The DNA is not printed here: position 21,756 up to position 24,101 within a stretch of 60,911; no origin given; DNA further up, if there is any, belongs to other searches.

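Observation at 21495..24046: CTCACC repeat clusters bracketing the TraB/FtsK-like gene, including a perfect 24-bp inverted repeat: candidate clt / translocase recognition sites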

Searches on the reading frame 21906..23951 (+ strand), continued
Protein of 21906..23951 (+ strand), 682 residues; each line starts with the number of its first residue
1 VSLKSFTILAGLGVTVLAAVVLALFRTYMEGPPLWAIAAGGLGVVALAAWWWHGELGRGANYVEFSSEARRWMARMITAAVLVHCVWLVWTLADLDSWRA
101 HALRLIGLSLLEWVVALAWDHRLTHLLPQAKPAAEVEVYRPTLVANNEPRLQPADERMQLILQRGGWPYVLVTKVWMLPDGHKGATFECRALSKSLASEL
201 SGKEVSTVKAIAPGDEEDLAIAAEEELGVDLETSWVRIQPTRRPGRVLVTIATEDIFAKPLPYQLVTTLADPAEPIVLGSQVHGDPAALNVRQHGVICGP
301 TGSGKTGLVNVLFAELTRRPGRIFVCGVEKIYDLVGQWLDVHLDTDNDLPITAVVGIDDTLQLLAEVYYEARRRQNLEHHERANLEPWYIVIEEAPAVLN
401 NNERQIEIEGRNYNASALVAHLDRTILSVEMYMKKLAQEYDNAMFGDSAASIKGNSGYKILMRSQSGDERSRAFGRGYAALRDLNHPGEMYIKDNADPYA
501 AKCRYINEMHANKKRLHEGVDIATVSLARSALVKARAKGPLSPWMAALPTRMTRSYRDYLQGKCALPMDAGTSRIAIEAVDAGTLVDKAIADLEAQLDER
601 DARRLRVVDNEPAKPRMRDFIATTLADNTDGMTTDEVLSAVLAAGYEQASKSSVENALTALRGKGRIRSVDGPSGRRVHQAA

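Call 45: search_solved_structures(query=A1, max_evalue=1, show_alignments=1)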
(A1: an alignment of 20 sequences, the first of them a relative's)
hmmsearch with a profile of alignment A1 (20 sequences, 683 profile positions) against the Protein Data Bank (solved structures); distinct sequences matched with E-value up to 1: 30.
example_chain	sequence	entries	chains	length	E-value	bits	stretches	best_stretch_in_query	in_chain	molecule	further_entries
8wi2_A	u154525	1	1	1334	0.069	14.6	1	279-327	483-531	ATP-binding cassette sub-family C member 5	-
8wi5_A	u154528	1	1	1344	0.07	14.6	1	279-327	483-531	ATP-binding cassette sub-family C member 5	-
8wi4_A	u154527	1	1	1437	0.078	14.5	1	279-327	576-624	ATP-binding cassette sub-family C member 5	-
2xig_A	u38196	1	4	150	0.08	14.4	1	599-680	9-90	FERRIC UPTAKE REGULATION PROTEIN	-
8wi0_A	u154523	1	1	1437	0.081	14.4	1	279-327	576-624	ATP-binding cassette sub-family C member 5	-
8kci_A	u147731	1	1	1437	0.081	14.4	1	279-327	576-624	ATP-binding cassette sub-family C member 5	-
8wi3_A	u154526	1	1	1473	0.085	14.3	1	279-327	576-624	ATP-binding cassette sub-family C member 5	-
7b9f_C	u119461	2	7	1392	0.087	14.3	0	293-316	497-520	EccC5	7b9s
2iuu_A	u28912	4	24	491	0.14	13.6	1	271-312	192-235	DNA TRANSLOCASE FTSK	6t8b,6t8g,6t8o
1gaj_A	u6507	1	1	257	0.16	13.5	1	281-324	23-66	HIGH-AFFINITY BRANCHED CHAIN AMINO ACID TRANSPORT ATP-BINDING PROTEIN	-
1g6h_A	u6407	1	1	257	0.16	13.5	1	281-324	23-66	HIGH-AFFINITY BRANCHED-CHAIN AMINO ACID TRANSPORT ATP-BINDING PROTEIN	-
2iut_A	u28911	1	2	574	0.18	13.3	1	271-312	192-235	DNA TRANSLOCASE FTSK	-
7am2_BU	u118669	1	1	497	0.25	12.8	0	293-313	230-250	GTPase Der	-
2ius_A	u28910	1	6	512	0.25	12.8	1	274-313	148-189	DNA TRANSLOCASE FTSK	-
4nh0_A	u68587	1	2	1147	0.28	12.6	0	224-311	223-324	Cell divisionFtsK/SpoIIIE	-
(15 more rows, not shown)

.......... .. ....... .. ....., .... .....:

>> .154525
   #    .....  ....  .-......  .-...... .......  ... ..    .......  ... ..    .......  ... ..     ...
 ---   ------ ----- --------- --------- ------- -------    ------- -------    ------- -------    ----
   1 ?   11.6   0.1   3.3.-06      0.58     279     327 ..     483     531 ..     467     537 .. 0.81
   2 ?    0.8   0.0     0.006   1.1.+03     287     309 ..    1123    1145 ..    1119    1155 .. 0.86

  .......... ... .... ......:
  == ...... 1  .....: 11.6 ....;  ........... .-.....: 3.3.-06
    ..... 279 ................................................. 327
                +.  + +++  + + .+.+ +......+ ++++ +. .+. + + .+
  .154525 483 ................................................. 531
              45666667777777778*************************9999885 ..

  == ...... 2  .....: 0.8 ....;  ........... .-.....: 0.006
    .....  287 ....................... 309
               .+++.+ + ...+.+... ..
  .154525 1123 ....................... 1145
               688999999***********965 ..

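Call 57: predict_structure(alignment_id=A1)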
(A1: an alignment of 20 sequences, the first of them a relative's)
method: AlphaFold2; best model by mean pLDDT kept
length: 682 residues; sequences in the alignment: 20
mean_pLDDT: 78.5   pTM: 0.57
mean pLDDT of the five models: 78.5, 76.3, 76.0, 71.4, 69.5
residues with pLDDT >= 90: 90; 70-90: 457; 50-70: 103; < 50: 32
segments of 3 or more residues with pLDDT < 50: 131-141, 148-151, 603-612
pLDDT, mean of each block of 10 residues (from residue 1): 65 77 70 78 86 70 68 82 85 77 80 79 62 40 49 70 87 80 84 81 82 85 86 79 82 77 89 85 79 85 69 91 86 84 90 86 91 85 83 89 84 91 91 87 81 87 61 53 69 77 81 74 92 82 87 89 76 59 62 68 39 72 87 90 86 89 87 82 82
secondary structure, 60 per line:
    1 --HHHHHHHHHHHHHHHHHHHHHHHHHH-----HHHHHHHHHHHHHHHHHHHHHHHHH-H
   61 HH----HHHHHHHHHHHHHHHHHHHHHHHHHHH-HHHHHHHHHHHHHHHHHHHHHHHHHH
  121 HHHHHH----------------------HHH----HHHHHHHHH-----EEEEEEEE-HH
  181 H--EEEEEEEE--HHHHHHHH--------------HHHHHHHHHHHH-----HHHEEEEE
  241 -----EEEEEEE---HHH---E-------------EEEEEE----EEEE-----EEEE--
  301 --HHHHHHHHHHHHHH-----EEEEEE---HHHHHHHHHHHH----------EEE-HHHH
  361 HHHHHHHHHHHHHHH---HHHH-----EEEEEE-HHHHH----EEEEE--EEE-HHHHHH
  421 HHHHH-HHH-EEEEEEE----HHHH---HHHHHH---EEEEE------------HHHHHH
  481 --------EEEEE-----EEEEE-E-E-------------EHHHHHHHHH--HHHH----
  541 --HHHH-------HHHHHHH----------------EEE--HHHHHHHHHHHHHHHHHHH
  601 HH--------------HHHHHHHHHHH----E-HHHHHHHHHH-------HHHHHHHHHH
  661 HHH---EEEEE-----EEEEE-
elements in order (helices of 4 or more, strands of 3 or more residues): H3-28 H34-58 H67-93 H95-126 H156-164 E170-177 E184-191 H194-201 H216-227 E236-240 E246-252 E276-281 E286-289 E295-298 H303-316 E322-327 H331-342 E353-355 H357-375 H379-382 E388-393 H395-399 E404-408 E411-413 H415-425 E431-437 H442-445 H449-454 E458-462 H475-480 E489-493 E499-503 H522-530 H533-536 H543-546 H554-560 E577-579 H582-602 H617-627 H634-643 H651-663 E667-671 E677-681

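Call 62: fold_search(model_id=the predicted structure, library=pdb)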
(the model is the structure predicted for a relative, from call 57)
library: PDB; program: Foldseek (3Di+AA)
matches with E <= 10: 1701; with E <= 0.001: 150
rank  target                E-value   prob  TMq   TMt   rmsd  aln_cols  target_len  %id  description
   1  6t8g_A                3.7e-12  1.00  0.34  0.55   7.5       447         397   14  Stalled FtsK motor domain bound to dsDNA (released 2019-11-20)
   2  6t8b_C                4.4e-12  1.00  0.36  0.59   5.7       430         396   16  FtsK motor domain with dsDNA, translocating state (released 2019-11-20)
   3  6t8b_A                6.0e-12  1.00  0.37  0.59   6.9       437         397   16  FtsK motor domain with dsDNA, translocating state (released 2019-11-20)
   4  6t8o_A                6.7e-12  1.00  0.35  0.57   6.8       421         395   17  Stalled FtsK motor domain bound to dsDNA end (released 2019-11-20)
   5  6o1x_A                9.4e-12  1.00  0.30  0.53   9.8       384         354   14  Structure of pCW3 conjugation coupling protein TcpA monomer form with ATPgS (released 2020-02-26)
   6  6t8b_D                1.1e-11  1.00  0.33  0.53   7.4       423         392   16  FtsK motor domain with dsDNA, translocating state (released 2019-11-20)
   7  6t8g_C                1.2e-11  1.00  0.32  0.51   6.4       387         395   17  Stalled FtsK motor domain bound to dsDNA (released 2019-11-20)
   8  2ius_D                1.5e-11  1.00  0.34  0.54   7.9       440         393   15  E. coli FtsK motor domain (released 2006-08-29)
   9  2ius_A                1.9e-11  1.00  0.34  0.55   7.9       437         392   15  E. coli FtsK motor domain (released 2006-08-29)
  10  6o1y_B                3.3e-11  1.00  0.28  0.50   9.8       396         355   14  Structure of pCW3 conjugation coupling protein TcpA monomeric form with ATP (released 2020-02-26)
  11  6t8o_C                3.7e-11  1.00  0.32  0.50   8.0       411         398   16  Stalled FtsK motor domain bound to dsDNA end (released 2019-11-20)
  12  6o1w_B                4.8e-11  1.00  0.29  0.53   9.4       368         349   15  Structure of pCW3 conjugation coupling protein TcpA monomer orthorhombic crystal form (released 2020-02-26)
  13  2ius_E                4.8e-11  1.00  0.33  0.55   7.5       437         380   14  E. coli FtsK motor domain (released 2006-08-29)
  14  6t8o_D                6.0e-11  1.00  0.33  0.53   6.9       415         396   16  Stalled FtsK motor domain bound to dsDNA end (released 2019-11-20)
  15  6o1x_B                6.7e-11  1.00  0.29  0.53  10.5       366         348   14  Structure of pCW3 conjugation coupling protein TcpA monomer form with ATPgS (released 2020-02-26)
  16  2ius_F                8.8e-11  1.00  0.32  0.53   8.8       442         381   13  E. coli FtsK motor domain (released 2006-08-29)
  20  6t8g_F                1.9e-10  1.00  0.34  0.54   6.5       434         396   15  Stalled FtsK motor domain bound to dsDNA (released 2019-11-20)
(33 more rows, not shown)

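Call 86: search_protein_families(library=ncbifam, proteins=[window:21906-23951:+], max_evalue=0.01)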
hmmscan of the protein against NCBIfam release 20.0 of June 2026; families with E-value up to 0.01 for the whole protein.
window:21906-23951:+ (682 aa): 2 families
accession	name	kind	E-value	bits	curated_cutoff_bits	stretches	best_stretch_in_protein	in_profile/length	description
TIGR00929.1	VirB4_CagE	subfamily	0.00046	18.5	643.1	1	292-325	437-471/792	VirB4 family type IV secretion/conjugal transfer ATPase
TIGR02782.1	TrbB_P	equivalog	0.0048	16.2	304.55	1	262-319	105-163/303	P-type conjugative transfer ATPase TrbB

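Call 87: search_dna_similar(query=window:21906-23951:+, collection=plasmids, mode=protein, max_rows=15, max_evalue=0.001)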
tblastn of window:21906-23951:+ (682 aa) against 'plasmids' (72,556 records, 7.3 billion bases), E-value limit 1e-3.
Records with a match: 2; places in all: 2; records where one place covers at least 80% of the query: 0.
Best place of each record, by identity: <60% 2.
By first word of the organism name: Amycolatopsis 1; Actinoalloteichus 1.
By predicted mobility (MOB-suite, as given by PLSDB): non-mobilizable 2.
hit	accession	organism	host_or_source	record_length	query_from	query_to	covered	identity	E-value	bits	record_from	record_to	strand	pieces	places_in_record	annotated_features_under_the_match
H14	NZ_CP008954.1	Amycolatopsis japonica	soil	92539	256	507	37%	27.1%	3e-8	65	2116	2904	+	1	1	hypothetical protein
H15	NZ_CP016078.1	Actinoalloteichus sp. GBA129-24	Geodia barretti,pure culture,marine ...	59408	245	514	40%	23.5%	6e-5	54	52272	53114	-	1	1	hypothetical protein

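Call 88: get_annotated_region(hit=H14, flank=5000)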
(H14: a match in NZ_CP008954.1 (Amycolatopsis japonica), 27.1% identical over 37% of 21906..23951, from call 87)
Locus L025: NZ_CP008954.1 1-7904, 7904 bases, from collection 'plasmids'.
description: Amycolatopsis japonica strain DSM 44213 plasmid pAmyja1, complete sequence
organism: Amycolatopsis japonica (NCBI taxid 208439)
taxonomy: Bacteria; Actinomycetota; Actinomycetes; Pseudonocardiales; Pseudonocardiaceae; Amycolatopsis; Amycolatopsis japonica
host: -; source: soil; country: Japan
typing (MOB-suite, as given by PLSDB): non-mobilizable
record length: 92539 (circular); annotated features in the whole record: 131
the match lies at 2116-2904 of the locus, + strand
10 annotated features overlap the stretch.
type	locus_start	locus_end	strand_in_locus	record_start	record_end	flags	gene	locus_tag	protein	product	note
CDS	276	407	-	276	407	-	-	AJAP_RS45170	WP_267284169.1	hypothetical protein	-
CDS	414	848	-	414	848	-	-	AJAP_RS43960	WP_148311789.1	hypothetical protein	-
CDS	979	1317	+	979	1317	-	-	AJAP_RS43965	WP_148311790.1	hypothetical protein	-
CDS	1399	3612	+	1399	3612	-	-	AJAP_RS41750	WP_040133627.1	hypothetical protein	-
CDS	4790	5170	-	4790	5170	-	-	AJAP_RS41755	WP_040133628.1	hypothetical protein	-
CDS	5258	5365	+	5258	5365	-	-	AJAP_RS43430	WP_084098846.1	MYXO-CTERM sorting domain-containing protein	-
CDS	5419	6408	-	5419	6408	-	-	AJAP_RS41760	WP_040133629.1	GH25 family lysozyme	GO:0016998 - cell wall macromolecule catabolic process [Evidence IEA]; GO:0009253 - peptidoglycan catabolic process ...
CDS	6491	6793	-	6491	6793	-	-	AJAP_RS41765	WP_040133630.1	hypothetical protein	-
CDS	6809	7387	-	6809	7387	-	-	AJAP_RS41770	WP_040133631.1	hypothetical protein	-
CDS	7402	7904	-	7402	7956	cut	-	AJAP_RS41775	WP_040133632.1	hypothetical protein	-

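Call 89: get_annotated_region(hit=H15, flank=5000)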
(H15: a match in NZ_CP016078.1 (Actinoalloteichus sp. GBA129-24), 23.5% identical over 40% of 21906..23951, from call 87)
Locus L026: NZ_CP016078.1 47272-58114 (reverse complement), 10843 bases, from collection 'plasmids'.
description: Actinoalloteichus sp. GBA129-24 plasmid pGBA129-24a, complete sequence
organism: Actinoalloteichus sp. GBA129-24 (NCBI taxid 1612551)
taxonomy: Bacteria; Actinomycetota; Actinomycetes; Pseudonocardiales; Pseudonocardiaceae; Actinoalloteichus; Actinoalloteichus sp. GBA129-24
host: -; source: Geodia barretti,pure culture,marine sponge; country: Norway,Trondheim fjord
typing (MOB-suite, as given by PLSDB): non-mobilizable; replicon rep_cluster_1847
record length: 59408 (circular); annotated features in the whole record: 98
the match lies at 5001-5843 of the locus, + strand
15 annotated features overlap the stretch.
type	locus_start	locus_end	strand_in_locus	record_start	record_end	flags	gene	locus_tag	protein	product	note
CDS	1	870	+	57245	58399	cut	-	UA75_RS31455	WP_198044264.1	hypothetical protein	-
CDS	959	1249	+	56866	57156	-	-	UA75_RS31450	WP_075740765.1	hypothetical protein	-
CDS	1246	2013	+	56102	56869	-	-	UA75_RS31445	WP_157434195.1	metal-dependent hydrolase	-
CDS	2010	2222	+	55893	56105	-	-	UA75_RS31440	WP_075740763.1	hypothetical protein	-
CDS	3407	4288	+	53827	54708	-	-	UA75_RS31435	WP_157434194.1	hypothetical protein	-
CDS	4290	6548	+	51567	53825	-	-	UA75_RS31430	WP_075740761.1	hypothetical protein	-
CDS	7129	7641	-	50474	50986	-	-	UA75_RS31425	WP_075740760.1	hypothetical protein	-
CDS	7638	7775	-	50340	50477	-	-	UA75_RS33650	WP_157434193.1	hypothetical protein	-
CDS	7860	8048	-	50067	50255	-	-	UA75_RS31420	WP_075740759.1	DUF397 domain-containing protein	-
CDS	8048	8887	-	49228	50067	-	-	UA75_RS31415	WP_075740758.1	helix-turn-helix transcriptional regulator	-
CDS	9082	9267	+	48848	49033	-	-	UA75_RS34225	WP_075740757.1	hypothetical protein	-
CDS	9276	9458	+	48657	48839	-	-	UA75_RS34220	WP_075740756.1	hypothetical protein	-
CDS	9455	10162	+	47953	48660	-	-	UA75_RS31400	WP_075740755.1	HAD hydrolase-like protein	-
CDS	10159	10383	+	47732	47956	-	-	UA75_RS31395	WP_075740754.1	helix-turn-helix transcriptional regulator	GO:0006355 - regulation of DNA-templated transcription [Evidence IEA]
CDS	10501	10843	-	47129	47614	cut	-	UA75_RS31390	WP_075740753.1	hypothetical protein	-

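Call 103: search_protein_families(library=padloc, proteins=[window:21906-23951:+], max_evalue=0.01)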
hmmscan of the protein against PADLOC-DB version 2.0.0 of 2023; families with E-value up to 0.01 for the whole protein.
window:21906-23951:+ (682 aa): 3 families
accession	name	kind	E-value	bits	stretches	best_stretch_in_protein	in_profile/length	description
PDLC04140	mad8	-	4.7e-06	24.3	1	289-340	22-68/314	mads_8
PDLC01055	HerA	-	0.0012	15.7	1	291-361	156-219/532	Type III coevolved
PDLC01515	Csx3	-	0.0033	15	1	296-328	10-42/183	"CAS-I,CAS-III; associated"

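Call 106: find_homologous_proteins(query=A1, max_evalue=0.001)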
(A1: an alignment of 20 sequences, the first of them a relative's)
Query A1 (20 sequences) (682 aa, profile of the alignment): 29 proteins with E <= 0.001 among 8000 candidates.
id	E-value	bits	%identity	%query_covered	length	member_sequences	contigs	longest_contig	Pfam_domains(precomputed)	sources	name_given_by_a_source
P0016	0.0e+0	1215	53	100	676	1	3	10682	-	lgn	-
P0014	0.0e+0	1212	56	99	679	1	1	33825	-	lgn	-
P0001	0.0e+0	1212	100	100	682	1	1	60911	-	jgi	jgi:hypothetical protein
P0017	0.0e+0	1205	54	100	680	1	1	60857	-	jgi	jgi:hypothetical protein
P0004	0.0e+0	1204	76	100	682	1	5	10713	-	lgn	-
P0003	0.0e+0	1196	78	100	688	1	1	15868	-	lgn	-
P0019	0.0e+0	1193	52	100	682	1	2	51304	-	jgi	jgi:hypothetical protein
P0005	0.0e+0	1191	77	100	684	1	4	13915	-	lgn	-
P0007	0.0e+0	1188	74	100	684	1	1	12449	-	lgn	-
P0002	0.0e+0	1188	79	100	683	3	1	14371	-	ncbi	-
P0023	0.0e+0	1187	51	99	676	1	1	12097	-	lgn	-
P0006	0.0e+0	1187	74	100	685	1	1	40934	PF01580.25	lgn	-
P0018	0.0e+0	1186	53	100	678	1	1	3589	-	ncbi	-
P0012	0.0e+0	1181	59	99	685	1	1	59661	PF01580.25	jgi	jgi:DNA-binding transcriptional ArsR family regulator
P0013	0.0e+0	1180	60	98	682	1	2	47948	-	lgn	-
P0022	0.0e+0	1176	51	100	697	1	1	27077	-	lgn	-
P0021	0.0e+0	1124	53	100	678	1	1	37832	-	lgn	-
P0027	3.2e-289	979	41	100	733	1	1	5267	-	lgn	-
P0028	1.3e-279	947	40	98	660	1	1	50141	-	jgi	jgi:hypothetical protein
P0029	4.3e-277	939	40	100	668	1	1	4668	-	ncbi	-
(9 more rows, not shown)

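Call 115: find_encoding_contigs(protein=P0022, flank=8000, max_places=2)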
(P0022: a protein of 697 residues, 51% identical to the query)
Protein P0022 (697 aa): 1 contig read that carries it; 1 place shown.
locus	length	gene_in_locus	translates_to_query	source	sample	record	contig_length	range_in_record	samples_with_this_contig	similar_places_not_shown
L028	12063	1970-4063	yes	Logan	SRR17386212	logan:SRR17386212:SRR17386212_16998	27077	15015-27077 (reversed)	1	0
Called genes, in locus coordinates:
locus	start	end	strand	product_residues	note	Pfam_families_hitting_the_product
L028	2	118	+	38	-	?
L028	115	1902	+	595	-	-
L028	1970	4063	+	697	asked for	-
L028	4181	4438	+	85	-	-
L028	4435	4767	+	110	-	-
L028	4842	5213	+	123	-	PF01230:HIT (faint)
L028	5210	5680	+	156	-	PF15891:Nuc_deoxyri_tr2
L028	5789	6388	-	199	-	PF16473:Rv2179c-like (faint)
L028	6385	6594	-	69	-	-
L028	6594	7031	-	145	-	-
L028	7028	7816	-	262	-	-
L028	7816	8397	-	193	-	-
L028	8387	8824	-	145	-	-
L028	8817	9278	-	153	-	PF24250:HVO_2718 (faint), PF13560:HTH_31, PF01381:HTH_3, PF07022:Phage_CI_repr (faint), PF12844:HTH_19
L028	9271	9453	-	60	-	-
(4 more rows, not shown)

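Call 117: search_protein_representatives(alignment_id=A1)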
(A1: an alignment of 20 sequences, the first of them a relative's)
Query: 20 sequences, 683 profile positions. Proteins with E-value up to 0.001 (for the whole library): 298; up to 1e-10: 172; up to 1e-30: 98. The best 150 are listed.
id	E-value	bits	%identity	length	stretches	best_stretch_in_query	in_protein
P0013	0.0e+00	1180.4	-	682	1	1-682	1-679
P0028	4.2e-280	947.4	-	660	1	3-673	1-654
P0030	4.0e-242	821.8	-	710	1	1-682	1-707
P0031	4.1e-197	673.1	-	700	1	1-672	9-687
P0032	2.8e-185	634.0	-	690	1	1-673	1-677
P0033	7.6e-155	533.4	-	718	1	1-670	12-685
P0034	2.9e-149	515.0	-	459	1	229-682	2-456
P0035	1.0e-135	470.2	-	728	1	1-679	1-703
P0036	2.2e-117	409.6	-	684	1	1-670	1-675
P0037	6.5e-111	388.2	-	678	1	2-678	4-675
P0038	2.6e-109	382.9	-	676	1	2-671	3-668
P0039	9.6e-107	374.4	-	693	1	16-671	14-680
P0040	2.8e-99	349.8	-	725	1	1-678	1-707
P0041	4.9e-98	345.7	-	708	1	3-678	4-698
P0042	9.9e-96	338.1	-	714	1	2-673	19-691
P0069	3.0e-74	267.1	-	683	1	5-673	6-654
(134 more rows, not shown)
